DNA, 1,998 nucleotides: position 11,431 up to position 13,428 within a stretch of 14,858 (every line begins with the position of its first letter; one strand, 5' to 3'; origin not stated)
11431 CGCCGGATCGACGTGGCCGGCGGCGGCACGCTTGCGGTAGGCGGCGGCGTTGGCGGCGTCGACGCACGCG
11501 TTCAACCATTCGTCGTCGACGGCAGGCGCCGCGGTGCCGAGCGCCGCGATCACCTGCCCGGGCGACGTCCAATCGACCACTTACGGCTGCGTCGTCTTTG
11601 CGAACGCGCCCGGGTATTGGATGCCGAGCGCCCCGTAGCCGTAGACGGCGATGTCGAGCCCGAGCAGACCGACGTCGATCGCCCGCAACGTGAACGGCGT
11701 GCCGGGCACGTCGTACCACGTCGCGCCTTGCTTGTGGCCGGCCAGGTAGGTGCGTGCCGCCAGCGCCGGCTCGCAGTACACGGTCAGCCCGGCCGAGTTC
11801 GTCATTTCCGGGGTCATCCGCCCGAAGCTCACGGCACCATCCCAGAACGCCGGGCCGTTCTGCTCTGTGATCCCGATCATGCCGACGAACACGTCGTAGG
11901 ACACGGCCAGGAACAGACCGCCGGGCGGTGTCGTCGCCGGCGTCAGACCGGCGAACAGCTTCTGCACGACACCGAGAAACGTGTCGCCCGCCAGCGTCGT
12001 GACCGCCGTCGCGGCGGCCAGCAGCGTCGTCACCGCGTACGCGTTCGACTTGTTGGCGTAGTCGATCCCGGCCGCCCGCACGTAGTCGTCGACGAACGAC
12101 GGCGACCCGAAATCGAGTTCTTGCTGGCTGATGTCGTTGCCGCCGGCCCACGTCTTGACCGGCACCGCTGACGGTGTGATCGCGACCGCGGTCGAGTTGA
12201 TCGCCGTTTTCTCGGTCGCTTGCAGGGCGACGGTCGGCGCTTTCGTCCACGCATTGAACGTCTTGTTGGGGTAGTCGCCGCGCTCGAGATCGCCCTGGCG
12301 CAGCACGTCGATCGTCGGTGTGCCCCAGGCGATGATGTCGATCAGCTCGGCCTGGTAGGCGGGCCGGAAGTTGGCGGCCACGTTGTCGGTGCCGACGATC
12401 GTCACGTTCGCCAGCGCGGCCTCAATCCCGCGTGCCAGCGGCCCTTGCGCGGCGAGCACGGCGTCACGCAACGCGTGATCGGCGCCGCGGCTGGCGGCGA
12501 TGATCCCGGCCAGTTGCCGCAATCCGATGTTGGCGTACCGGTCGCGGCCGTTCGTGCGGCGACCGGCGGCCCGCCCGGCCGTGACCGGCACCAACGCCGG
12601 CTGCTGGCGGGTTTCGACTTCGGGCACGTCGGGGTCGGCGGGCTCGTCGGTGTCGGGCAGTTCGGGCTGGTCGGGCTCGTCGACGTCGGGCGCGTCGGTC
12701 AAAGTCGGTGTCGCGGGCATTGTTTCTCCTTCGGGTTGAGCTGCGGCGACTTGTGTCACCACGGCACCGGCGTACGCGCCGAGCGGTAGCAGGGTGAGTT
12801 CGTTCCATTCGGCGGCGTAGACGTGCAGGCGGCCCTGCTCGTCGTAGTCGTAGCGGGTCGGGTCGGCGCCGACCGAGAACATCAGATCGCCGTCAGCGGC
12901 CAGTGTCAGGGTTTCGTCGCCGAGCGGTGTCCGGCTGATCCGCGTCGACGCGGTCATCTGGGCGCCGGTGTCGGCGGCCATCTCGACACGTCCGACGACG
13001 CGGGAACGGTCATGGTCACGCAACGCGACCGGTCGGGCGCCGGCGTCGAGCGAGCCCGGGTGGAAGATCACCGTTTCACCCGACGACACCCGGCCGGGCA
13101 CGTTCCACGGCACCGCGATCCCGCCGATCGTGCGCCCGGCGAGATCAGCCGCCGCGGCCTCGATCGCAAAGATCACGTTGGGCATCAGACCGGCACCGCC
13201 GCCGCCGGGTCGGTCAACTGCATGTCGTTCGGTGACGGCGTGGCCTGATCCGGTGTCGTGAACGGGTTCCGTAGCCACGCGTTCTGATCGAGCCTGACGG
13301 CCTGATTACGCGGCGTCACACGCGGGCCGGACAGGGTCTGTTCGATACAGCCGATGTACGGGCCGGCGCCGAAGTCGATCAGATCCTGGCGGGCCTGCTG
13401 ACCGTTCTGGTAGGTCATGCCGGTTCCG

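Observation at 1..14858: The window is a closed circle: a complete 14.7-kb tailed-phage genome near the lower size limit for siphovirus-type phages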

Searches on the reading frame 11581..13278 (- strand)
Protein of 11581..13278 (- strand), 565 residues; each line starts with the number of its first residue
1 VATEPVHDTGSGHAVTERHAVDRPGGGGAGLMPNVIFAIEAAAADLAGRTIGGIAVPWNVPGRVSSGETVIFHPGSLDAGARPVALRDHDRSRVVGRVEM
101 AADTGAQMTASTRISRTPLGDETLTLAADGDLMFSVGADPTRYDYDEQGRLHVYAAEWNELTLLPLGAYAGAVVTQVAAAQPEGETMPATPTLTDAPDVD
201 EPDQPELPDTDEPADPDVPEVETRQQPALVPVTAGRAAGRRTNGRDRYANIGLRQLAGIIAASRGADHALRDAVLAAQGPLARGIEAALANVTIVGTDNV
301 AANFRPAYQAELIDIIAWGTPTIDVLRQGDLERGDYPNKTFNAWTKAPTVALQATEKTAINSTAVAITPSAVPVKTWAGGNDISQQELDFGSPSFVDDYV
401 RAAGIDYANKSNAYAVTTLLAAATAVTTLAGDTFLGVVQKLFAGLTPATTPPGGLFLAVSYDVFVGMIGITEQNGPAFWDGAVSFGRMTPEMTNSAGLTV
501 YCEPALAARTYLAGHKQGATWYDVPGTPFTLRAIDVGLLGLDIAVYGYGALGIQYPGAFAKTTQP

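Call 6: search_protein_families(library=pfam, max_evalue=0.01, proteins=[window:11581-13278:-])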
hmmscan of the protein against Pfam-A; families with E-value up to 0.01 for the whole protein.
window:11581-13278:- (565 aa): 1 family
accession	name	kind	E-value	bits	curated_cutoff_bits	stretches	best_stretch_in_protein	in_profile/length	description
PF25209.1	Phage_capsid_4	-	0.00028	21.7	27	1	341-551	40-252/262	Phage capsid protein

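Call 9: search_protein_families(library=phrogs, max_evalue=0.001, proteins=[window:11581-13278:-])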
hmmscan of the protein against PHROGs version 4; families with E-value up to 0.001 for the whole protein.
window:11581-13278:- (565 aa): 2 families
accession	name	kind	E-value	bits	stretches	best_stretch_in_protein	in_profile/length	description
phrog_2263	-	head and packaging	5.6e-63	214.7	1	41-556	31-535/551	major head protein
phrog_80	-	head and packaging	6e-12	46.5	1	39-187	226-388/607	head maturation protease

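Call 11: search_dna_similar(query=window:11581-13278:-, collection=phages, mode=protein, max_rows=30)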
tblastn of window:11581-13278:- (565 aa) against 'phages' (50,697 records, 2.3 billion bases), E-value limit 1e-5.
Records with a match: 62; places in all: 62; records where one place covers at least 80% of the query: 46.
Best place of each record, by identity: <60% 62.
By first word of the organism name: Arthrobacter 47; Gordonia 10; Curtobacterium 2; Rhodococcus 2; Pseudomonas 1.
By host as written in the record: Arthrobacter sp. ATCC 21022 39; Arthrobacter sulfureus NRRL B-14730 SEA 5; Gordonia terrae 3612 4; Arthrobacter globiformis B-2979 3; Gordonia neofelifaecis NRRL 59395 2; Rhodococcus rhodochrous str. Rrho39 2; Gordonia malaquae BEN700 2; Curtobacterium flaccumfaciens NRRL B-59340 1; and 4 more.
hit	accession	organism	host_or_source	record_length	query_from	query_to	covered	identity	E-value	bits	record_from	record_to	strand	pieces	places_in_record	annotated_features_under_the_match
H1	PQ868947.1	Curtobacterium phage Root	Curtobacterium flaccumfaciens NRRL ...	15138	49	563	91%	27.7%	8e-14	81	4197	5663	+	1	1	6: major capsid and protease fusion protein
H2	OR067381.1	Pseudomonas phage Hadban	Pseudomonas aeruginosa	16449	48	548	89%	28.0%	3e-15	86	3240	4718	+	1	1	major capsid and protease protein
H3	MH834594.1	Arthrobacter phage Adaia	Arthrobacter sulfureus NRRL B-14730 SEA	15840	48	548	89%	27.6%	2e-14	83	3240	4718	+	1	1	5: major capsid and protease fusion protein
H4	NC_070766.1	Arthrobacter phage Adaia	Arthrobacter sulfureus NRRL B-14730 SEA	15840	48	548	89%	27.6%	2e-14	83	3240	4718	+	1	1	5: major head protein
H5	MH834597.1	Arthrobacter phage Atraxa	Arthrobacter sulfureus NRRL B-14730 SEA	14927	49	563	91%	25.8%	1e-10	71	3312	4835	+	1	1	5: major capsid and protease fusion protein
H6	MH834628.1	Arthrobacter phage Sputnik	Arthrobacter sulfureus NRRL B-14730 SEA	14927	49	563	91%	25.8%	1e-10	71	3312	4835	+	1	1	5: major capsid and protease fusion protein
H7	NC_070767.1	Arthrobacter phage Atraxa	Arthrobacter sulfureus NRRL B-14730 SEA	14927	49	563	91%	25.8%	1e-10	71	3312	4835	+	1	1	5: major head protein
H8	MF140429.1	Arthrobacter phage Swenson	Arthrobacter sp. ATCC 21022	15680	49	559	90%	25.9%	7e-15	84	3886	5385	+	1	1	7: major capsid and protease fusion protein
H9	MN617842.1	Arthrobacter phage Saphira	Arthrobacter sp. ATCC 21022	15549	49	559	90%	25.7%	3e-15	86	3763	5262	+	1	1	7: major capsid and protease fusion protein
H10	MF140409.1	Arthrobacter phage Elkhorn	Arthrobacter sp. ATCC 21022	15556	49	559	90%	25.7%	3e-15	86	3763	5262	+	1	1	7: major capsid and protease fusion protein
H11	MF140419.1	Arthrobacter phage Lore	Arthrobacter sp. ATCC 21022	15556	49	559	90%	25.7%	3e-15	86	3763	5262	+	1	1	7: major capsid and protease fusion protein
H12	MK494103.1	Arthrobacter phage Blair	Arthrobacter sp. ATCC 21022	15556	49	559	90%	25.7%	3e-15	86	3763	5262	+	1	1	7: major capsid and protease fusion protein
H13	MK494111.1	Arthrobacter phage StewieGriff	Arthrobacter sp. ATCC 21022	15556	49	559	90%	25.7%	3e-15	86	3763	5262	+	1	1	7: major capsid and protease fusion protein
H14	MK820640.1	Arthrobacter phage Laila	Arthrobacter sp. ATCC 21022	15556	49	559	90%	25.7%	3e-15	86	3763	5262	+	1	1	8: major capsid and protease fusion protein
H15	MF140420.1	Arthrobacter phage Mariposa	Arthrobacter sp. ATCC 21022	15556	49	559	90%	25.7%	3e-15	86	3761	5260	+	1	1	7: major capsid and protease fusion protein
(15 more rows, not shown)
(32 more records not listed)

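Call 19: find_related_loci(query=window:11581-13278:-, collection=genome_contigs, flank=10000)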
Query window:11581-13278:- (565 aa) in genome_contigs; peptide patterns used: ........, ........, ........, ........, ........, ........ (x = any residue, [..] = any of these).
96 stretches matched a pattern, but none encodes a relative of the query by tblastn (E <= 1e-3).

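Call 26: find_homologous_proteins(query=window:11581-13278:-, max_evalue=0.00001)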
Query window:11581-13278:- (565 aa): 89 proteins with E <= 0.00001 among 8000 candidates.
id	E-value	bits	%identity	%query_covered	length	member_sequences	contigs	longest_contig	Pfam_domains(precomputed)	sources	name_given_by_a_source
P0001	0.0e+0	1179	100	95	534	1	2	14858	PF25209.3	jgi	jgi:hypothetical protein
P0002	4.3e-226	770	65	93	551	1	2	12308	-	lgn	-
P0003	1.6e-225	768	67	93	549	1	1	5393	-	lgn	-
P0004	5.2e-224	763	68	94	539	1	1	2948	PF25209.3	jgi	jgi:hypothetical protein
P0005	2.4e-216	738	66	93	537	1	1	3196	PF25209.3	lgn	-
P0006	3.5e-215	734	65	93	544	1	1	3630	-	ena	-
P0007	1.0e-209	716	63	94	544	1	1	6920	-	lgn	-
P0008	9.7e-208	709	64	93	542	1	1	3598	-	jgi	jgi:hypothetical protein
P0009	5.8e-194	664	59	92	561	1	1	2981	PF25209.3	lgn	-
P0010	1.3e-191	656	59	93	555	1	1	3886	PF25209.3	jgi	jgi:hypothetical protein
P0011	6.7e-188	644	60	92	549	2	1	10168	PF25209.3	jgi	-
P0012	1.5e-185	636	60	93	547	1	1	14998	PF25209.3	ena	-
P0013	1.3e-184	633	60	93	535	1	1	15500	PF25209.3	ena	-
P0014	7.2e-182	624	59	93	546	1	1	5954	-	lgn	-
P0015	1.4e-180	620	57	92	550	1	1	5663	PF25209.3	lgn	-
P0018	1.5e-178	613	59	91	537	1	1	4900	PF25209.3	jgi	jgi:phage head maturation protease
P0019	2.4e-178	612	58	93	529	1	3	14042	PF25209.3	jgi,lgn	jgi:HK97 family phage prohead protease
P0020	1.4e-177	610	57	93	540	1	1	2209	PF25209.3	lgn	-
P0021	3.6e-177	609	57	92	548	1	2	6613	PF25209.3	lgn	-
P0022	2.1e-176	606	59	92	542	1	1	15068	PF25209.3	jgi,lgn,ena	-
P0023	3.4e-176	605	56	94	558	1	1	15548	PF25209.3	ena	-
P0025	1.0e-174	600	55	94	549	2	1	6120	PF25209.3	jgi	-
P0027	1.6e-174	600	56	92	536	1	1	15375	PF25209.3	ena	-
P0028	8.8e-174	597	57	92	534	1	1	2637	PF25209.3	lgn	-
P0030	6.2e-172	591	56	90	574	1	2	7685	PF25209.3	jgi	jgi:hypothetical protein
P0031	2.2e-171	589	54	95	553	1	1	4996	PF25209.3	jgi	jgi:hypothetical protein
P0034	6.7e-170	585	58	93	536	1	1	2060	PF25209.3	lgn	-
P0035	2.0e-169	583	56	93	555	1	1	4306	PF25209.3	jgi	jgi:hypothetical protein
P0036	1.8e-168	580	54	93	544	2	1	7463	PF25209.3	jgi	jgi:hypothetical protein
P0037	3.6e-167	576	54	93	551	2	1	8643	PF25209.3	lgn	-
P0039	7.8e-166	571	56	93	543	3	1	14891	PF25209.3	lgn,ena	-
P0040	1.0e-165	571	56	93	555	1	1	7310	PF25209.3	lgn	-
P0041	5.7e-165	568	53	95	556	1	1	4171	PF25209.3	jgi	jgi:phage head maturation protease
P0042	7.5e-165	568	59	56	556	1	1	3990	PF25209.3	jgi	jgi:HK97 family phage prohead protease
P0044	1.0e-164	567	63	55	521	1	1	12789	PF25209.3,PF04586.23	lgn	-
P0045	6.7e-164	565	56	90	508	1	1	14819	PF25209.3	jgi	jgi:HK97 family phage prohead protease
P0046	4.1e-163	562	54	93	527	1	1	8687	PF25209.3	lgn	-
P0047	1.7e-161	557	56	92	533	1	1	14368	PF25209.3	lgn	-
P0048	1.9e-161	557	54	91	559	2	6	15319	PF25209.3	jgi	-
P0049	1.1e-160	554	56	92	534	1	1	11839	PF25209.3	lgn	-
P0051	4.3e-155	536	54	92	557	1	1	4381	PF25209.3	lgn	-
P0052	1.7e-154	534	51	93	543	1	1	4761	PF25209.3,PF04586.23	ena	-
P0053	9.0e-151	521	51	91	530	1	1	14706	PF25209.3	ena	-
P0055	3.8e-150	519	53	92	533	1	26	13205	PF25209.3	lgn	-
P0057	5.1e-150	519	49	93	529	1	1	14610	PF25209.3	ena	-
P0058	5.9e-150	519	53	93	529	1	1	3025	PF25209.3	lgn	-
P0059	8.1e-150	518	52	92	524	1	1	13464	PF25209.3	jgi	jgi:phage head maturation protease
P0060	8.6e-150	518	53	93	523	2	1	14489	PF25209.3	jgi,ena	-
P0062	2.3e-148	513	50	93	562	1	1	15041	PF25209.3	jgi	jgi:hypothetical protein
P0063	8.6e-148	512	51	91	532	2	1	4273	PF25209.3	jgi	-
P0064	1.5e-146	507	50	91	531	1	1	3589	PF25209.3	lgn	-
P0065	5.5e-146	506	51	91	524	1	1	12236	PF25209.3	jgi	jgi:hypothetical protein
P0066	5.9e-146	505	51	93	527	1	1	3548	PF25209.3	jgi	jgi:hypothetical protein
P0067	1.3e-144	501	50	93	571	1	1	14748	PF25209.3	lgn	-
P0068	6.7e-144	499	48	93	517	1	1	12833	PF25209.3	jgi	jgi:hypothetical protein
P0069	2.1e-139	484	51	93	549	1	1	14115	PF25209.3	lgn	-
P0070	3.6e-132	460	48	93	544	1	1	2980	PF25209.3,PF04586.23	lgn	-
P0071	9.7e-128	445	63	59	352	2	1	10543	PF25209.3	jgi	jgi:hypothetical protein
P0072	1.7e-117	412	57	61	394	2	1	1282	PF25209.3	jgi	-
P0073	3.3e-117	411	47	91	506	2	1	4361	PF25209.3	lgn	-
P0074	2.5e-116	408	46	91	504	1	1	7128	PF25209.3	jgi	jgi:HK97 family phage prohead protease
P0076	4.7e-103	364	44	93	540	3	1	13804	PF25209.3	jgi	jgi:hypothetical protein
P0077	2.0e-102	362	44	91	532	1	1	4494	PF25209.3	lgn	-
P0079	1.5e-94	336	43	91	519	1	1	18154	PF25209.3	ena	-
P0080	6.6e-94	334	43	94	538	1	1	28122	PF25209.3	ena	-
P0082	1.9e-92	329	42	93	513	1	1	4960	PF25209.3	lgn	-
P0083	1.5e-90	323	42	93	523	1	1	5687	PF25209.3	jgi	-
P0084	5.1e-87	311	40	87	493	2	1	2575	PF25209.3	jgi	-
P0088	8.0e-34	135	26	38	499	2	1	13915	PF25209.3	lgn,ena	-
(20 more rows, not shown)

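Call 28: find_encoding_contigs(protein=P0080, flank=10000, max_places=3)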
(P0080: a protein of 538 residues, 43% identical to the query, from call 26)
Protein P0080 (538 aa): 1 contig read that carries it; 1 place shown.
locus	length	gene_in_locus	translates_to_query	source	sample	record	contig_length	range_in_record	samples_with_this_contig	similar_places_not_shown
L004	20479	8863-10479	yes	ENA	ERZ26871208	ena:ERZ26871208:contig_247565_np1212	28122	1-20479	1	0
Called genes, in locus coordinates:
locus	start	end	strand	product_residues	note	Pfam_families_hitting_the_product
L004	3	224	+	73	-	?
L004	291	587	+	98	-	-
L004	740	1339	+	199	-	-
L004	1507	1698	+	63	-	-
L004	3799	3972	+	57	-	-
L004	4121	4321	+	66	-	-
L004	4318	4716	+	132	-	PF13730:HTH_36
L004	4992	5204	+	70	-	-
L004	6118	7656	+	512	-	-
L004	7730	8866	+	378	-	PF04860:Phage_portal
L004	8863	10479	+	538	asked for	PF25209:Phage_capsid_4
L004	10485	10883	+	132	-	-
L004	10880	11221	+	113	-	-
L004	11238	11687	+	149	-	-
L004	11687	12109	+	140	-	-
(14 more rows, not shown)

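Call 29: find_encoding_contigs(protein=P0012, flank=10000, max_places=3)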
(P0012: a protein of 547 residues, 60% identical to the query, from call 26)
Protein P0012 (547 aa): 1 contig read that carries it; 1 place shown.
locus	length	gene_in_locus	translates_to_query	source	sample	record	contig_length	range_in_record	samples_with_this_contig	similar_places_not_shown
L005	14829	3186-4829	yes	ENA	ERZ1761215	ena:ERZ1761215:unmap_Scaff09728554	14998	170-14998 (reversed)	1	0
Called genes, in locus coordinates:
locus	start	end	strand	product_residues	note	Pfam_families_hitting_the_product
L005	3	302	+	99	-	?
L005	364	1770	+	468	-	-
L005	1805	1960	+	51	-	-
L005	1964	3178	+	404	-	PF04860:Phage_portal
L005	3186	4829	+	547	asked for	PF25209:Phage_capsid_4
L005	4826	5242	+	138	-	-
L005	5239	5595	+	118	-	-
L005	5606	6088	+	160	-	-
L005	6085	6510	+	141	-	-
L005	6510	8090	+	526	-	-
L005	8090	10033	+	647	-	-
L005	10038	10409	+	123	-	-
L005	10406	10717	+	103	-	-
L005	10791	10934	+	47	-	-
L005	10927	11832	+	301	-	PF01510:Amidase_2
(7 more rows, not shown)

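Call 30: find_encoding_contigs(protein=P0002, flank=10000, max_places=3)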
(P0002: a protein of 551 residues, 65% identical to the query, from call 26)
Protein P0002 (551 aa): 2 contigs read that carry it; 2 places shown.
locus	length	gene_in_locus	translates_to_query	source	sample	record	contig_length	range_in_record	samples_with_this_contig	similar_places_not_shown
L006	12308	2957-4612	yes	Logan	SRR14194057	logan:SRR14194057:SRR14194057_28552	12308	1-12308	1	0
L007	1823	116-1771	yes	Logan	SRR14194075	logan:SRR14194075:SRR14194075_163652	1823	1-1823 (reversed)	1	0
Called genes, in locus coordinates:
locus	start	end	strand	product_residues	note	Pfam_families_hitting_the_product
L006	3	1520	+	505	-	?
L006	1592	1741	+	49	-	-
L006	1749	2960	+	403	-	PF04860:Phage_portal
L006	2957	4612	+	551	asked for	-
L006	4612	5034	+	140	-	-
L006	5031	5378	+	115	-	-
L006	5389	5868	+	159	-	-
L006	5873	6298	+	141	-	-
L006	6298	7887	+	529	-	-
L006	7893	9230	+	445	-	-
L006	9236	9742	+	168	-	-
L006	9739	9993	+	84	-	-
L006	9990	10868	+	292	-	PF01510:Amidase_2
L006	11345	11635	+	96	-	PF12728:HTH_17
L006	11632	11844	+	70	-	-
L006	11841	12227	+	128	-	-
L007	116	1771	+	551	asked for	-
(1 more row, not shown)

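Call 35: find_related_loci(query=A1, collection=viral_contigs, flank=10000)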
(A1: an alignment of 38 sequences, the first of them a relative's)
Query A1 (534 aa) in viral_contigs; peptide patterns used: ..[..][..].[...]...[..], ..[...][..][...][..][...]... (x = any residue, [..] = any of these).
359 stretches matched a pattern; 343 encode a relative of the query (tblastn E <= 1e-3); the best 80 are kept; 80 distinct loci.
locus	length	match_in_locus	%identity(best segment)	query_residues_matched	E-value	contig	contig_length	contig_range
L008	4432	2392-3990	59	8-534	0e+0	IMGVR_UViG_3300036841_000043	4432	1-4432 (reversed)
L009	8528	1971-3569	59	8-534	0e+0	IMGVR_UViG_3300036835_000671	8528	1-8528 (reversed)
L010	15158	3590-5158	57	18-534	4e-178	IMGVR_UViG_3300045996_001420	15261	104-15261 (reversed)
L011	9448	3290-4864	56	7-534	8e-177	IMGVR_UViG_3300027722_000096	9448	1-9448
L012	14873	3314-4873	59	18-534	1e-176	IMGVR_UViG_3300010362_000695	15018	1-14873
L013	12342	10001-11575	56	7-534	9e-177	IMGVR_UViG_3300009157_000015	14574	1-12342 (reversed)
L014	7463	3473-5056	54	8-531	2e-172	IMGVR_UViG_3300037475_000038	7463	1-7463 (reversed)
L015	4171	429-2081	53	1-534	3e-177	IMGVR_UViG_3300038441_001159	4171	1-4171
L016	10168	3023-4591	60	18-534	4e-169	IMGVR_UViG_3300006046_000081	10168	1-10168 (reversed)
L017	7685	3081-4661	56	18-528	2e-165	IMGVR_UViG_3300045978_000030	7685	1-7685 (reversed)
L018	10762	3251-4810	54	8-534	2e-162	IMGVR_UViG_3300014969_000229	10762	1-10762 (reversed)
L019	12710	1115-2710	56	7-534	3e-162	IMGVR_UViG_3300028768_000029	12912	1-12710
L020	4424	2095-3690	56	7-534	8e-167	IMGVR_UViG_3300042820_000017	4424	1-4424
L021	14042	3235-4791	58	8-534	1e-161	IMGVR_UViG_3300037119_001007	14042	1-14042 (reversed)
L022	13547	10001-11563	53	8-534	9e-160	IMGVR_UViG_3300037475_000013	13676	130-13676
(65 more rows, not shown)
